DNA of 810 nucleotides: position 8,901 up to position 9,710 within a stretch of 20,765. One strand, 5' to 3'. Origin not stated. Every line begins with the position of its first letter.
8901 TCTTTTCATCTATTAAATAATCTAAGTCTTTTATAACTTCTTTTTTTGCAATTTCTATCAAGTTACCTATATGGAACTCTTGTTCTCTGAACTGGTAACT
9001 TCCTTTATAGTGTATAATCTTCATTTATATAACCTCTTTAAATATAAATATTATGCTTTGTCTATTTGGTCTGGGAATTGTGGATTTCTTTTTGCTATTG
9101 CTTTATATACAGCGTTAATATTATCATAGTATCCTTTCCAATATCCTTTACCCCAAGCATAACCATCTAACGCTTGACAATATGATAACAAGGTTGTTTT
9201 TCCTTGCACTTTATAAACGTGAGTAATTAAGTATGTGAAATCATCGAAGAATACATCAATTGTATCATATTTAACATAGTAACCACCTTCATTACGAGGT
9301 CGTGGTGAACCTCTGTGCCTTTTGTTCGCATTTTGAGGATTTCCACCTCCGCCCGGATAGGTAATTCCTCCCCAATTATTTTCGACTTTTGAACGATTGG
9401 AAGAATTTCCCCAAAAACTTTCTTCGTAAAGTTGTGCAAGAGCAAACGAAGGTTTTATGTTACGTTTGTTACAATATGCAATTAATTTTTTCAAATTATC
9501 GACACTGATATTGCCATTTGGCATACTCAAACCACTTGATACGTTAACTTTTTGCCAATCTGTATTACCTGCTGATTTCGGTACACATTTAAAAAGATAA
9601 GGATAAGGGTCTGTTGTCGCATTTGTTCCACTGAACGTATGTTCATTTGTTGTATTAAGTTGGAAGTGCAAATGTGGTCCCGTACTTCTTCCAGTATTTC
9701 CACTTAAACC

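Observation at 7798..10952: phi29-type tail knob split into two ORFs, with M23 peptidase and glucosaminidase domains fused to the N-terminal half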

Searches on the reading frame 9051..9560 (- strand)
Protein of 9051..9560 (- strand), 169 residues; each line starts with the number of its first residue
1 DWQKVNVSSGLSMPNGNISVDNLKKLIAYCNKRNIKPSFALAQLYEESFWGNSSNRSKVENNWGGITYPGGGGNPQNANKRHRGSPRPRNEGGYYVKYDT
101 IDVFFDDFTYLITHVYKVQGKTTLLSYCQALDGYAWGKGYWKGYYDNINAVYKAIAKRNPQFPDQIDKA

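Call 41: search_solved_structures(query=window:9051-9560:-, max_evalue=10, show_alignments=3)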
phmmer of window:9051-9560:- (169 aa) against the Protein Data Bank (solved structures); distinct sequences matched with E-value up to 10: 1.
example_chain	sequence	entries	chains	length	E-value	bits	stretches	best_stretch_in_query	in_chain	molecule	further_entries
11xu_G1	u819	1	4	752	1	12.6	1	129-163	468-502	Double zinc ribbon and ankyrin repeat-containing protein 1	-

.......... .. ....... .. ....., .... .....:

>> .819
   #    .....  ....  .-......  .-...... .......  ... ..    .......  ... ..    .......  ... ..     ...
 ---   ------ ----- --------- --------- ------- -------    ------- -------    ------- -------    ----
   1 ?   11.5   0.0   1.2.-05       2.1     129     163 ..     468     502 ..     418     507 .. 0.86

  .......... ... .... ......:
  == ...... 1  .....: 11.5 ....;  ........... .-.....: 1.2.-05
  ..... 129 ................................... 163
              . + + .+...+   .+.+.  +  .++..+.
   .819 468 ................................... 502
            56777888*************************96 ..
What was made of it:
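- Tried and rejected: phmmer of the GH73 domain alone against PDB: no meaningful hit (call 41).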

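Call 61: search_solved_structures(query=A3, max_evalue=1, show_alignments=2)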
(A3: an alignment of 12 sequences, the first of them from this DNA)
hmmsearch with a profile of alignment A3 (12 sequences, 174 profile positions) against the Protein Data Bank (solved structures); distinct sequences matched with E-value up to 1: 11.
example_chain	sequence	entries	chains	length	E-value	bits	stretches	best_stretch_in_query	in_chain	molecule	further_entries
3fi7_A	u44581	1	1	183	1.2e-09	41.3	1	14-155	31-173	Lmo1076 protein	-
3vwo_A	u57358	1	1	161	1.6e-05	27.9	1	29-143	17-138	Peptidoglycan hydrolase FlgJ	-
2zyc_A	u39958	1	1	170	1.8e-05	27.8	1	29-143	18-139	Peptidoglycan hydrolase FlgJ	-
7pj3_AAA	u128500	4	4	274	2.2e-05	27.5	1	26-70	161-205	Putative endo-beta-N-acetylglucosaminidase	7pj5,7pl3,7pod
5t1q_A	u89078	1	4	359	2.5e-05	27.3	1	20-143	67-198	N-acetylmuramoyl-L-alanine amidase domain-containing protein SAOUHSC_02979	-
4q2w_A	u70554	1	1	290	2.6e-05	27.3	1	28-70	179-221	Putative endo-beta-N-acetylglucosaminidase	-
5dn4_A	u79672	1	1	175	0.00024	24.1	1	33-169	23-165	Peptidoglycan hydrolase FlgJ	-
7pj4_AAA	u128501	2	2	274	0.00031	23.7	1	26-70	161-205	Putative endo-beta-N-acetylglucosaminidase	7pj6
3k3t_A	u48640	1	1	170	0.00044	23.2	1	29-143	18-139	Peptidoglycan hydrolase FlgJ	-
5dn5_A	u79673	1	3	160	0.0016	21.4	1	33-152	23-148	Peptidoglycan hydrolase FlgJ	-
7qfu_A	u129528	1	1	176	0.011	18.7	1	31-135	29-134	Peptidoglycan hydrolase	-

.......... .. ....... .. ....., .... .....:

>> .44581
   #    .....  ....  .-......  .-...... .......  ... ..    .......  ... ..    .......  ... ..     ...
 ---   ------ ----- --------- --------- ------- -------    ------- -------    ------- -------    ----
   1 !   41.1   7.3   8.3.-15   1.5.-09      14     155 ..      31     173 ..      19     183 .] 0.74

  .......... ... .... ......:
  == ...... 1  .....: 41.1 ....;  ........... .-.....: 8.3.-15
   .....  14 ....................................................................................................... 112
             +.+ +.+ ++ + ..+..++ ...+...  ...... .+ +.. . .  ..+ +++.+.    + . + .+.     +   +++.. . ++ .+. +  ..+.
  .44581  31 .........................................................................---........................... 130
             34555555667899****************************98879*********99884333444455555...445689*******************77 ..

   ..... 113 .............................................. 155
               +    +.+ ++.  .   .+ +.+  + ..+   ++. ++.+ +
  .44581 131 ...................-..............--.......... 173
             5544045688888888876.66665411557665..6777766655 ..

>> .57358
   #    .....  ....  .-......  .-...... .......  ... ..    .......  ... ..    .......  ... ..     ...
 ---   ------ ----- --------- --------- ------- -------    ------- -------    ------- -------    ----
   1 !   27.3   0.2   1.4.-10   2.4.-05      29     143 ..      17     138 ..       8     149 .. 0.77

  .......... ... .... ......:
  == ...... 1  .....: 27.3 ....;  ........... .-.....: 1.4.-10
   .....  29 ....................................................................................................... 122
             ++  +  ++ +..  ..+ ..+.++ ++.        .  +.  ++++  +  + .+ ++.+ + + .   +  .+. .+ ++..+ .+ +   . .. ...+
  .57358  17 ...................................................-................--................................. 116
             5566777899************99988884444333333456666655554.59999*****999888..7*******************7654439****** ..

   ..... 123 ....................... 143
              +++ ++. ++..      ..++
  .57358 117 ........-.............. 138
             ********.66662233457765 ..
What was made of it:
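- Tried and rejected: A family profile was needed (call 61).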
